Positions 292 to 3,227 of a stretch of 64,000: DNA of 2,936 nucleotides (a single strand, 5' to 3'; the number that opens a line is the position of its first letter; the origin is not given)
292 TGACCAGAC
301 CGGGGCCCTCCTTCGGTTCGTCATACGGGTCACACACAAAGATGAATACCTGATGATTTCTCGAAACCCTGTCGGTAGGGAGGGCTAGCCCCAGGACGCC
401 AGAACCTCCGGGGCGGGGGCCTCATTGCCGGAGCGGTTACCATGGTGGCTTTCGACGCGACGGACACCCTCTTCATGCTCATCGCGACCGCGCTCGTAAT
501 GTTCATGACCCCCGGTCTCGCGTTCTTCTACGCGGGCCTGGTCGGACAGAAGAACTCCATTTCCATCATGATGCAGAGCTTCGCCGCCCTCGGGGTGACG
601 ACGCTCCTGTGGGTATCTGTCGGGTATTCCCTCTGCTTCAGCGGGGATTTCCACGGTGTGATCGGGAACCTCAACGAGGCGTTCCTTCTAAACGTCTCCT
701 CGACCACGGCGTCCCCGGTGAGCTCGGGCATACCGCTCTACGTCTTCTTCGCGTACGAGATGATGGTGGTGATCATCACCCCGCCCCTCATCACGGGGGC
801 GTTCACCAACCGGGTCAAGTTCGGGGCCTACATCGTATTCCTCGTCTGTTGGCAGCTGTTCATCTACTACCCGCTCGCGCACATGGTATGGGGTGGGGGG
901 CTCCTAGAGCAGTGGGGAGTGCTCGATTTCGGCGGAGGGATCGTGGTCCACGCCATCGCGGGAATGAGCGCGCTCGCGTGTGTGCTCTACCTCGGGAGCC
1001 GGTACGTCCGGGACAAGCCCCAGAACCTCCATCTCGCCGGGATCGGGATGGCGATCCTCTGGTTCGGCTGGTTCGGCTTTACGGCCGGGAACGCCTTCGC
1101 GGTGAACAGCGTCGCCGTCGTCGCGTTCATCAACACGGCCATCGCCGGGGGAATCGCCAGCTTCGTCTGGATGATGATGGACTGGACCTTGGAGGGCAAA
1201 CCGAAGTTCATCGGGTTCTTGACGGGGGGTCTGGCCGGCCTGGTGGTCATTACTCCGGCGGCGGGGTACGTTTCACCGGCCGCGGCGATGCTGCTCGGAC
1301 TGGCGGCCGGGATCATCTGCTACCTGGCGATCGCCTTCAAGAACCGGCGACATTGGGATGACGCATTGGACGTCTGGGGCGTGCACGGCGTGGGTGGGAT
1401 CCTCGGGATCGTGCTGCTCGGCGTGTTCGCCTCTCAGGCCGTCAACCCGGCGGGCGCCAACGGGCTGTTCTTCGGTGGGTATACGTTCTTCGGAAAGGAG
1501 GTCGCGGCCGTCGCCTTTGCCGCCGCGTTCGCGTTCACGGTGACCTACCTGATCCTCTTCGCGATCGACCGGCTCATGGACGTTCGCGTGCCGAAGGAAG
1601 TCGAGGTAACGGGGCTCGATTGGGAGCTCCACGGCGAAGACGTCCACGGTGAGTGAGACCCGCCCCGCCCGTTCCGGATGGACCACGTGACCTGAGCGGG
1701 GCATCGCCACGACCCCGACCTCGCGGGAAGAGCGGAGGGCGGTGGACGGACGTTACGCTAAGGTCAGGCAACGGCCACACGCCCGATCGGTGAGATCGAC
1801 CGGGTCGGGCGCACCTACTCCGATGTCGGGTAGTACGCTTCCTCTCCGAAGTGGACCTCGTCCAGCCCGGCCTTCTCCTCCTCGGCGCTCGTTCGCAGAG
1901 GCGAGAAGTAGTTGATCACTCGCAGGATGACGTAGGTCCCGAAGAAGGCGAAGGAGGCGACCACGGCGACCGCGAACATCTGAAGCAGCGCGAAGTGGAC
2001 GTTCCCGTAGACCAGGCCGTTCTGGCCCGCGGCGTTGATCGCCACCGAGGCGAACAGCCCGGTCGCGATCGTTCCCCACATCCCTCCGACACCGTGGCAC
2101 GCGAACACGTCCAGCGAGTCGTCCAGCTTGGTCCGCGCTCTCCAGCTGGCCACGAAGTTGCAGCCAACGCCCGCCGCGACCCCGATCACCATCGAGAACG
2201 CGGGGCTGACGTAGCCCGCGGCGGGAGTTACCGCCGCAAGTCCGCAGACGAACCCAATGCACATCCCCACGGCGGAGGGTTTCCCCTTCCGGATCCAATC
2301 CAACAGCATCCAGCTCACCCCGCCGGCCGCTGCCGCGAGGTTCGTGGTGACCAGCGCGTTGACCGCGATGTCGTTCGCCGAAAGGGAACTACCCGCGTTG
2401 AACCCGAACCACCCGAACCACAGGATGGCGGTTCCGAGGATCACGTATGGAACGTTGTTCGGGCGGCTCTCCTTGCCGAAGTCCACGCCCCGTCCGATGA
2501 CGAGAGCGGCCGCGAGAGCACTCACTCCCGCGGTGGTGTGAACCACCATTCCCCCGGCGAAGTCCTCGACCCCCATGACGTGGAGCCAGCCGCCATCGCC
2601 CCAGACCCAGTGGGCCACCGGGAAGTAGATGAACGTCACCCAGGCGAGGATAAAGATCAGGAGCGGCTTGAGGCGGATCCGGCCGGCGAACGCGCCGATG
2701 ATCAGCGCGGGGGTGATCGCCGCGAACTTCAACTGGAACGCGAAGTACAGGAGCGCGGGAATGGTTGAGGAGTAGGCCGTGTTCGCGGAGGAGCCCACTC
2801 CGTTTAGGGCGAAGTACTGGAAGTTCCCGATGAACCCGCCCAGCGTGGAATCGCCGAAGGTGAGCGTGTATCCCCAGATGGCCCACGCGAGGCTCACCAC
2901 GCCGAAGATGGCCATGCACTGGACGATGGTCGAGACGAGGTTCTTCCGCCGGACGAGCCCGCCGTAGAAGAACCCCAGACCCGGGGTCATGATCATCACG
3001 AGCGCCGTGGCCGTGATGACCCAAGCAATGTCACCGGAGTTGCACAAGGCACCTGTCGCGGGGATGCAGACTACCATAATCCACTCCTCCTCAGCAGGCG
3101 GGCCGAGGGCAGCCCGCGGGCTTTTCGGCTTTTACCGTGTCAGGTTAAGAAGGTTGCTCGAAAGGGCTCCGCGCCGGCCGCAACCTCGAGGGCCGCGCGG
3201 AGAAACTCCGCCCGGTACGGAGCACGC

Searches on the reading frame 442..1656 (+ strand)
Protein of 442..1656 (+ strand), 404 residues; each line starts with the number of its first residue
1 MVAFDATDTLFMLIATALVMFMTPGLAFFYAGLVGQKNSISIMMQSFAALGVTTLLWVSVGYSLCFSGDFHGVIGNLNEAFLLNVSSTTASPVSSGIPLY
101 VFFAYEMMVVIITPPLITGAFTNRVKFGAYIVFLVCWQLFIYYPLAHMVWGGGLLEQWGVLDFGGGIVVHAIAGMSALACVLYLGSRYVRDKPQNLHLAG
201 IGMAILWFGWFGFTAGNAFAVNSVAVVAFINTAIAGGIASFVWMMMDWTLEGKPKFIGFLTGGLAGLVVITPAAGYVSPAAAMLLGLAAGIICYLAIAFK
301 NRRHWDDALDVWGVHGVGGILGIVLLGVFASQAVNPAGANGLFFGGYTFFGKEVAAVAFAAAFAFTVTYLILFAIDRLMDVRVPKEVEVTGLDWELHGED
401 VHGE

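Call 52: search_protein_families(library=pfam, proteins=[window:442-1656:+], max_evalue=0.001)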
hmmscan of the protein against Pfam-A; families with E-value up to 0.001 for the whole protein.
window:442-1656:+ (404 aa): 1 family
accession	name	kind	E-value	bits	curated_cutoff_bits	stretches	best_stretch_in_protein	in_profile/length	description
PF00909.26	Ammonium_transp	-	1.5e-100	337.2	23.2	1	11-399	2-396/399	Ammonium Transporter Family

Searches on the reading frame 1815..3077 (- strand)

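Call 52: search_protein_families(library=pfam, proteins=[window:1815-3077:-], max_evalue=0.001)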
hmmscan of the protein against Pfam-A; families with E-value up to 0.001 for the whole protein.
window:1815-3077:- (420 aa): 1 family
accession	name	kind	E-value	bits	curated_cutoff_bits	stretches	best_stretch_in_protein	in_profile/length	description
PF00909.26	Ammonium_transp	-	3.6e-119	398.5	23.2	1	18-415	1-399/399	Ammonium Transporter Family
